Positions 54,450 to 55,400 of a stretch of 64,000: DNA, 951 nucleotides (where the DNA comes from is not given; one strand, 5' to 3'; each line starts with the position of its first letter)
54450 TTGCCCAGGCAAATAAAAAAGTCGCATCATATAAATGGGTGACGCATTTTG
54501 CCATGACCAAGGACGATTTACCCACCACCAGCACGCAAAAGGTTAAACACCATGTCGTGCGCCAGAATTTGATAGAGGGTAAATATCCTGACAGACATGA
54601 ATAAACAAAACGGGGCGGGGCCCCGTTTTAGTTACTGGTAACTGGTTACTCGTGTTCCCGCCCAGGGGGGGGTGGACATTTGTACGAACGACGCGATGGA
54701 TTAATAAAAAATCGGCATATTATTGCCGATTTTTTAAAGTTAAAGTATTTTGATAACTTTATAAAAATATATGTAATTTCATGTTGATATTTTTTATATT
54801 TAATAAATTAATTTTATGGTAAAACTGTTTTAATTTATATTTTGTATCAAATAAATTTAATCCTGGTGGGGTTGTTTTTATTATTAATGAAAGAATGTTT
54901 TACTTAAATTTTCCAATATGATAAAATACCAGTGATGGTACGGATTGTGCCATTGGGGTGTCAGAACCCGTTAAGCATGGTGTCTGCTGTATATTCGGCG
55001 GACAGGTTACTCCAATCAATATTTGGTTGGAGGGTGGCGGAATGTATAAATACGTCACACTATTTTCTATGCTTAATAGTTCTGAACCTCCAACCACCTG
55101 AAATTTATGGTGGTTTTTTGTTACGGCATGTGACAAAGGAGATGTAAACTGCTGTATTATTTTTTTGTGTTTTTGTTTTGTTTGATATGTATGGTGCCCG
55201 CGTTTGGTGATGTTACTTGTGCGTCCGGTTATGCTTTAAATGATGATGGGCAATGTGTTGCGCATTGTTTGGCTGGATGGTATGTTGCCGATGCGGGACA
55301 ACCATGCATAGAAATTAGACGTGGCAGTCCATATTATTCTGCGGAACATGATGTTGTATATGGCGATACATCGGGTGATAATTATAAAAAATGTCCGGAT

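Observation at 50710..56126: Two large cysteine-rich proteins with eukaryote-like EGF / ephrin-receptor-like repeats flanking xth and an acyl-CoA synthetase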

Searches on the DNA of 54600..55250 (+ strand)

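Call 28: search_rna_families(source=window, start=54600, end=55250, threshold=evalue, max_evalue=5)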
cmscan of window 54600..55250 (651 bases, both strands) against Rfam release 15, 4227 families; matches with E-value up to 5: 6.
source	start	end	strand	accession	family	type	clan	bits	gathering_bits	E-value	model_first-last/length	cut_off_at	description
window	54700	54761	-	RF02074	STnc240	Gene; sRNA;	-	21.3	55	1.5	1-77/77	no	Enterobacterial sRNA STnc240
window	54699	54791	-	RF03162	TD-2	Gene; sRNA;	CL00124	20.5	48.7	1.8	1-98/98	no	TD-2 RNA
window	54640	54737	-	RF02420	Bp1_162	Gene; sRNA;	-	17.6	50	3.2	1-100/100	no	Burkholderia sRNA Bp1_Cand612_SIPHT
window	54601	54678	-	RF02837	anti-hemB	Gene; sRNA;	-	17.4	49.5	0.18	1-81/81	no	Burkholderia RNA 7 (anti-hemB)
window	54818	54874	+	RF01393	isrJ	Gene; sRNA;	-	17.4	37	1.3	1-75/75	no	isrJ Hfq binding RNA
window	54704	54747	-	RF00125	IS128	Gene; sRNA;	-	15.5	80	1.3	154-198/209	no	IS128 RNA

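Call 72: build_rna_model(alignment_id=A6)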
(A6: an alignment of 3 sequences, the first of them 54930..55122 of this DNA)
Model R1 built from alignment A6 (3 sequences, 195 columns); structure: RNAalifold consensus.
model positions 182; base pairs 48; branch points 5; effective number of sequences 1.51; information 0.59 bits per position. Calibrated on 0.2 Mb of random sequence (short: E-values are rough).
structure used (alignment columns):
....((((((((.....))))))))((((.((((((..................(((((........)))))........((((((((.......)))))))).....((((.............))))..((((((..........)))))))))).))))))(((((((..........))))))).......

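Call 73: search_with_rna_model(model_id=R1, sources=[window, L003, L004, L005, L006, L007, L008, L009, L010, L011, L012, L013, L014, L015, L016, L017, L018, L019, L021, L022, L023, L024, L025], max_evalue=10, show_alignments=6)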
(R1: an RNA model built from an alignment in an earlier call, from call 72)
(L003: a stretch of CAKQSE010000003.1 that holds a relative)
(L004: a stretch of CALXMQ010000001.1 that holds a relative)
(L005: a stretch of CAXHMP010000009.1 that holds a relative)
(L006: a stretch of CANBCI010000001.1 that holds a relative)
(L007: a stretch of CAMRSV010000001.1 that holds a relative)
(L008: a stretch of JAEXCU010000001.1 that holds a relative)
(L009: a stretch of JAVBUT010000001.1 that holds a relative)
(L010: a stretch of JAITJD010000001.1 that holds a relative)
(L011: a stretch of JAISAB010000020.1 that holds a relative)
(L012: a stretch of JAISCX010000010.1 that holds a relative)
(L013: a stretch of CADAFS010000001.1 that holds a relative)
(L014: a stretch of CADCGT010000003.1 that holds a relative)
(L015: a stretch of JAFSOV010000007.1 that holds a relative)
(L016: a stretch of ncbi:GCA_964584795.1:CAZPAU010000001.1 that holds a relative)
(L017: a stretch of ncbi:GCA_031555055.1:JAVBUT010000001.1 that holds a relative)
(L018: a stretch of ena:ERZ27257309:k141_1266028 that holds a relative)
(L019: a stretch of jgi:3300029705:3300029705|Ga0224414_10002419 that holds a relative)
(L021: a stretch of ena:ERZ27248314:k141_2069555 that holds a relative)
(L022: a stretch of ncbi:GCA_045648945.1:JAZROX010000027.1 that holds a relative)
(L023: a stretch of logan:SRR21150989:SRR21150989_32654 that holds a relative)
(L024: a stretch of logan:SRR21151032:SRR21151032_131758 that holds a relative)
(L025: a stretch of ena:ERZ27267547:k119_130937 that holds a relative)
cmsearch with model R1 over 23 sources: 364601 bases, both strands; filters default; matches with E-value up to 10: 43.
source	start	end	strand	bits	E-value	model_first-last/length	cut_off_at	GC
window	54931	55122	+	178.5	2.7e-43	1-182/182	no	0.43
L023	1748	1925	+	176.3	9.7e-43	1-182/182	no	0.42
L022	6806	6986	+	159.5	1.9e-38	1-182/182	no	0.44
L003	7723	7901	+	113.2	1.2e-26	1-182/182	no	0.46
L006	5062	5221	-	108.8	1.6e-25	1-182/182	no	0.45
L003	4866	5045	-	105.6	1.1e-24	1-182/182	no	0.42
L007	5022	5181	-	104.1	2.5e-24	1-182/182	no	0.46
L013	7573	7767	+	101.9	9.5e-24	1-182/182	no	0.46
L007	7757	7932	+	92.2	2.8e-21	1-182/182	no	0.45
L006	7796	7971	+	89.1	1.7e-20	1-182/182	no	0.49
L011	14943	15148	-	83.5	4.6e-19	1-182/182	no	0.48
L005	4660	4815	+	81.9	1.1e-18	1-182/182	no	0.47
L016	124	298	-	54.6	1e-11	1-182/182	no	0.43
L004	14374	14522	-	48.8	3.1e-10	1-182/182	no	0.42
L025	689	929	+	45.7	2e-09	1-182/182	no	0.43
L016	343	521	-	38.2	1.7e-07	1-182/182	no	0.44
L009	15396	15556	+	38.1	1.7e-07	1-182/182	no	0.5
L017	15483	15643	+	38.1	1.7e-07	1-182/182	no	0.5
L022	6801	6982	-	31.3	9.5e-06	1-182/182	no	0.44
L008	1274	1505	+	27.6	8.4e-05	1-182/182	no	0.43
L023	1744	1921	-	21.5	0.003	1-182/182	no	0.42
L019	6793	6979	+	18.6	0.017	1-182/182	no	0.43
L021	5151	5337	+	18.6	0.017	1-182/182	no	0.43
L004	14379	14494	+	17.6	0.03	1-182/182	no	0.43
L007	5026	5136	+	16.6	0.054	1-182/182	no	0.41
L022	7892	7959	+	16.1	0.072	1-182/182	no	0.43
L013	7644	7665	-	15.1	0.13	74-95/182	no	0.55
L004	4280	4422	+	15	0.14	1-182/182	no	0.4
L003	4870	4989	+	13.8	0.28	1-182/182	no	0.39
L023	345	405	+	13.4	0.35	1-182/182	no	0.38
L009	15441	15551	-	12.8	0.48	1-182/182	no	0.51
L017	15528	15638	-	12.8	0.48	1-182/182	no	0.51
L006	5066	5176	+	12.4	0.6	1-182/182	no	0.41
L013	16374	16447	+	12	0.8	1-182/182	no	0.41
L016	617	661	-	11.1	1.3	96-140/182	no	0.38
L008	16686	16745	-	11.1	1.4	1-182/182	no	0.37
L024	1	44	+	11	1.4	142-182/182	5'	0.39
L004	7769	7843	-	10.3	2.2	1-182/182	no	0.28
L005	7797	7948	+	9.2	4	1-182/182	no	0.41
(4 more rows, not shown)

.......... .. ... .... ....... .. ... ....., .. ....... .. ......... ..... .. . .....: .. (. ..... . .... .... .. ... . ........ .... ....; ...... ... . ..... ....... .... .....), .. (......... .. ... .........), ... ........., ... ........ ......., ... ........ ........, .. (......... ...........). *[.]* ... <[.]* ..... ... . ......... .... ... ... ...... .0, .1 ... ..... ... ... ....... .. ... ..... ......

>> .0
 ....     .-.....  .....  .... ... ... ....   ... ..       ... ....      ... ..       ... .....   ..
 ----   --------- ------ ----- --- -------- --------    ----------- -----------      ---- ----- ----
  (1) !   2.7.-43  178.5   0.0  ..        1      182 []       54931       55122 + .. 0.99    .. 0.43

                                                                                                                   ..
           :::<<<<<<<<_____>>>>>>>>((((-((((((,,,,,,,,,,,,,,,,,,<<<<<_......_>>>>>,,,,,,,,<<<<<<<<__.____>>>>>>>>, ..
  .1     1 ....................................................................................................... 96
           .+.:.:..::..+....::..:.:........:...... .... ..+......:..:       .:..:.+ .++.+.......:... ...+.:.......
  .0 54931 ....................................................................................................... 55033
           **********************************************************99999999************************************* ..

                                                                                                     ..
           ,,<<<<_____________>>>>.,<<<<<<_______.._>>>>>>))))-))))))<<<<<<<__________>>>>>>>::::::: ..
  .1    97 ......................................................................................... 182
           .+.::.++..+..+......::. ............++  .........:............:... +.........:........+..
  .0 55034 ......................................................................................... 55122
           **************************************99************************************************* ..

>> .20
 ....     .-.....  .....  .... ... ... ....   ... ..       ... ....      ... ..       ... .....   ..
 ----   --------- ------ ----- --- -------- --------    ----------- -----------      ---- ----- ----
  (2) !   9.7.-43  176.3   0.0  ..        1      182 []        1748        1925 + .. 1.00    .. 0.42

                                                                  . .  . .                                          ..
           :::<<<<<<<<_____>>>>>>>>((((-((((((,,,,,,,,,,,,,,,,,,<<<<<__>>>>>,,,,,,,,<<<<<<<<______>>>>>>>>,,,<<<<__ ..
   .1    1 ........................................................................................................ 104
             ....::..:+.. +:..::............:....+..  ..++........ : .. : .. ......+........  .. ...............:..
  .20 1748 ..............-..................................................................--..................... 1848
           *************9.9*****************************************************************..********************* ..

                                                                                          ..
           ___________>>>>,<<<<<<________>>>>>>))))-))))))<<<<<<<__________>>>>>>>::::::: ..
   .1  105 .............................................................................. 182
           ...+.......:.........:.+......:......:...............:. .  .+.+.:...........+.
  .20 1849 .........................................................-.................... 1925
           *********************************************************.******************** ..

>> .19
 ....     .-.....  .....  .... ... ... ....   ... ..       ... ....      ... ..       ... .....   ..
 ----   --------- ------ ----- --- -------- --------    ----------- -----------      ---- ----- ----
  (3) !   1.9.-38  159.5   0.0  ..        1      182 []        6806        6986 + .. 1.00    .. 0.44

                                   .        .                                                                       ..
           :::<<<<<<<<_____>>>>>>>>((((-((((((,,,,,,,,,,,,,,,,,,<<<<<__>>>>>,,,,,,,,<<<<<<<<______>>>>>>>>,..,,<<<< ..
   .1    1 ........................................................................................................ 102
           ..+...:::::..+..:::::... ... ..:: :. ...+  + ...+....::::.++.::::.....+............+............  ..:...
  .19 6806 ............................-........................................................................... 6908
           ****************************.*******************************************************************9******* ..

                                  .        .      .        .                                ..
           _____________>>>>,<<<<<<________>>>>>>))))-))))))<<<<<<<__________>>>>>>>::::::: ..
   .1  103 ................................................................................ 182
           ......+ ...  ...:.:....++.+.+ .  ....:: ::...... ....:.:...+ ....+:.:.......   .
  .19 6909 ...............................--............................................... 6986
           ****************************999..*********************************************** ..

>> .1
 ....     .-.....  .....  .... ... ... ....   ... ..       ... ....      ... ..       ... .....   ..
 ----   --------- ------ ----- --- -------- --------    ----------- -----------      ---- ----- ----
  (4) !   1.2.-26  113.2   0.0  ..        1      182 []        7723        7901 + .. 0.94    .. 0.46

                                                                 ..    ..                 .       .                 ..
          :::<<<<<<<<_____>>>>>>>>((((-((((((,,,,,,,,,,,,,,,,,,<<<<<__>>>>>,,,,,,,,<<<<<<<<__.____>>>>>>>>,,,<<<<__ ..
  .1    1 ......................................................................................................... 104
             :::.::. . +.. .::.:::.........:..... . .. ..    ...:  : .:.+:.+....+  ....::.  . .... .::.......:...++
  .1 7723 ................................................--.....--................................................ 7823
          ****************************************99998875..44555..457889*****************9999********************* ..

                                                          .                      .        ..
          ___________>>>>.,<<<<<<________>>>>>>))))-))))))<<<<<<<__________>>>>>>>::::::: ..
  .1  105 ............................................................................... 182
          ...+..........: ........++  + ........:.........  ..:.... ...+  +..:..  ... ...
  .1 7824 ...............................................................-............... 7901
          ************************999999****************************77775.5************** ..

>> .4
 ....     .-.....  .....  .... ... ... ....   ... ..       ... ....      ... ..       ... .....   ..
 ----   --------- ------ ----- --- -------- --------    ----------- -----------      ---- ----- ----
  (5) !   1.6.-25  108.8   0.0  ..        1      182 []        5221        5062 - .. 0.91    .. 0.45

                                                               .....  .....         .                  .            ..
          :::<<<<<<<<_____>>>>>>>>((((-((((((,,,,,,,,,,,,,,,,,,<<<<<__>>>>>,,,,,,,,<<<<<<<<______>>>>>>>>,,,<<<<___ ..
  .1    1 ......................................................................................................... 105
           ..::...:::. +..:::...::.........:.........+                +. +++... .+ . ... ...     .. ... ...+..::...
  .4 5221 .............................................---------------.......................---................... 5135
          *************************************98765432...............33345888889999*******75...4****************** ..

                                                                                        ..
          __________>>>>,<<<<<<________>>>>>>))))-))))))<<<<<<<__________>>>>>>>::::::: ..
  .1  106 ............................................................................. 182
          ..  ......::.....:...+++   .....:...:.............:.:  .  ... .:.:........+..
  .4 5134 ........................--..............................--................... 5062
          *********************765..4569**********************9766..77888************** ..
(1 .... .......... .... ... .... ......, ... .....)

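Call 75: search_with_rna_model(model_id=R1, sources=[window, L003, L004, L005, L006, L007, L008, L009, L011, L013, L016, L019, L022, L023, L025], max_evalue=0.0001, make_alignment=true)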
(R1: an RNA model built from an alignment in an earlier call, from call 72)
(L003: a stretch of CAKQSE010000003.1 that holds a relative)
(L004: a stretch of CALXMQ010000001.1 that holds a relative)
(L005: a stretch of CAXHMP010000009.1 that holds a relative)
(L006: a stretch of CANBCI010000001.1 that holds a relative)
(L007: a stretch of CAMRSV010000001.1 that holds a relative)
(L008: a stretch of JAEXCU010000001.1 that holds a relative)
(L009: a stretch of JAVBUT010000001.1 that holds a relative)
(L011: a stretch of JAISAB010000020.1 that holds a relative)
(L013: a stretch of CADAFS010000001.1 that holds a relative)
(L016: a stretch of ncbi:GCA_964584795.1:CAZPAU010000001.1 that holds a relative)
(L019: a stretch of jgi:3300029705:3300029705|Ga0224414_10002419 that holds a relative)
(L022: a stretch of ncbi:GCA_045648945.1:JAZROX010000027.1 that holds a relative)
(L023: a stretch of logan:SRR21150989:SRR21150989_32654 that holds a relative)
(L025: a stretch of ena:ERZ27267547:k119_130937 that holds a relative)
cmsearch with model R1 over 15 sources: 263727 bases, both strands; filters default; matches with E-value up to 0.0001: 20.
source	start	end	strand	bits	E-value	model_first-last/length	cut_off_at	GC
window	54931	55122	+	178.5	2e-43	1-182/182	no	0.43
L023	1748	1925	+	176.3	7e-43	1-182/182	no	0.42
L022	6806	6986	+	159.5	1.4e-38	1-182/182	no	0.44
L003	7723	7901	+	113.2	8.7e-27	1-182/182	no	0.46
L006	5062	5221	-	108.8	1.1e-25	1-182/182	no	0.45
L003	4866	5045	-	105.6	7.7e-25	1-182/182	no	0.42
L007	5022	5181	-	104.1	1.8e-24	1-182/182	no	0.46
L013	7573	7767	+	101.9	6.8e-24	1-182/182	no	0.46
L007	7757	7932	+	92.2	2e-21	1-182/182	no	0.45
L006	7796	7971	+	89.1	1.2e-20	1-182/182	no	0.49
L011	14943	15148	-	83.5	3.3e-19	1-182/182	no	0.48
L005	4660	4815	+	81.9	8.3e-19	1-182/182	no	0.47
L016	124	298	-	54.6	7.6e-12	1-182/182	no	0.43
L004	14374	14522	-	48.8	2.3e-10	1-182/182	no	0.42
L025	689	929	+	45.7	1.4e-09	1-182/182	no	0.43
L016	343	521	-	38.2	1.2e-07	1-182/182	no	0.44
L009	15396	15556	+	38.1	1.2e-07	1-182/182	no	0.5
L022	6801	6982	-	31.3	6.8e-06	1-182/182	no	0.44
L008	1274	1505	+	27.6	6e-05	1-182/182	no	0.43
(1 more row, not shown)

Alignment A7: 20 matches aligned to the model, 308 columns, each read 5' to 3' on its own strand. Consensus structure (alignment columns), stored with it:
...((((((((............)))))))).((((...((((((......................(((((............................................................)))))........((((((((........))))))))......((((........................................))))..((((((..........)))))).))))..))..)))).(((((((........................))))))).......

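Call 78: search_with_rna_model(model_id=R1, sources=[window, L003, L004, L005, L006, L007, L009, L011, L013, L016, L022, L023, L025], max_evalue=0.000001, make_alignment=true)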
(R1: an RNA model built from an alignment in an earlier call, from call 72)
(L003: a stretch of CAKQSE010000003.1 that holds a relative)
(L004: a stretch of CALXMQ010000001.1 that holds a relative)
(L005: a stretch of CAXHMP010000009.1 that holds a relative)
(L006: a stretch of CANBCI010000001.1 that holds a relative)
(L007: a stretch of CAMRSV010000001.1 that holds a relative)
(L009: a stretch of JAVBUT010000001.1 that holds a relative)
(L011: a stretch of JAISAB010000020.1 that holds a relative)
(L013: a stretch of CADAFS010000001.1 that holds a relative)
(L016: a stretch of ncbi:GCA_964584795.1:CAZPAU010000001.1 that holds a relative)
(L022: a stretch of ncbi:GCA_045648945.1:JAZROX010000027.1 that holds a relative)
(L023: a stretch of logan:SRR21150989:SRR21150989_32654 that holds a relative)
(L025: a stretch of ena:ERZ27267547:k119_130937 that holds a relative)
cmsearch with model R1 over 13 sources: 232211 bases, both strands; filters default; matches with E-value up to 0.000001: 17.
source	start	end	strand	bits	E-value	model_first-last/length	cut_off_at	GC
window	54931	55122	+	178.5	1.7e-43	1-182/182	no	0.43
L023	1748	1925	+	176.3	6.2e-43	1-182/182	no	0.42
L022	6806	6986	+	159.5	1.2e-38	1-182/182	no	0.44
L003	7723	7901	+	113.2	7.7e-27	1-182/182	no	0.46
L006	5062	5221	-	108.8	1e-25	1-182/182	no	0.45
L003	4866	5045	-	105.6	6.8e-25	1-182/182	no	0.42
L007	5022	5181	-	104.1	1.6e-24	1-182/182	no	0.46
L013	7573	7767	+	101.9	6e-24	1-182/182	no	0.46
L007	7757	7932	+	92.2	1.8e-21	1-182/182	no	0.45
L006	7796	7971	+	89.1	1.1e-20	1-182/182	no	0.49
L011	14943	15148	-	83.5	2.9e-19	1-182/182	no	0.48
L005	4660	4815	+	81.9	7.3e-19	1-182/182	no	0.47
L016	124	298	-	54.6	6.6e-12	1-182/182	no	0.43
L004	14374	14522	-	48.8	2e-10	1-182/182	no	0.42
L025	689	929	+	45.7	1.3e-09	1-182/182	no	0.43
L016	343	521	-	38.2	1.1e-07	1-182/182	no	0.44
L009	15396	15556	+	38.1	1.1e-07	1-182/182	no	0.5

Alignment A8: 17 matches aligned to the model, 286 columns, each read 5' to 3' on its own strand. Consensus structure (alignment columns), stored with it:
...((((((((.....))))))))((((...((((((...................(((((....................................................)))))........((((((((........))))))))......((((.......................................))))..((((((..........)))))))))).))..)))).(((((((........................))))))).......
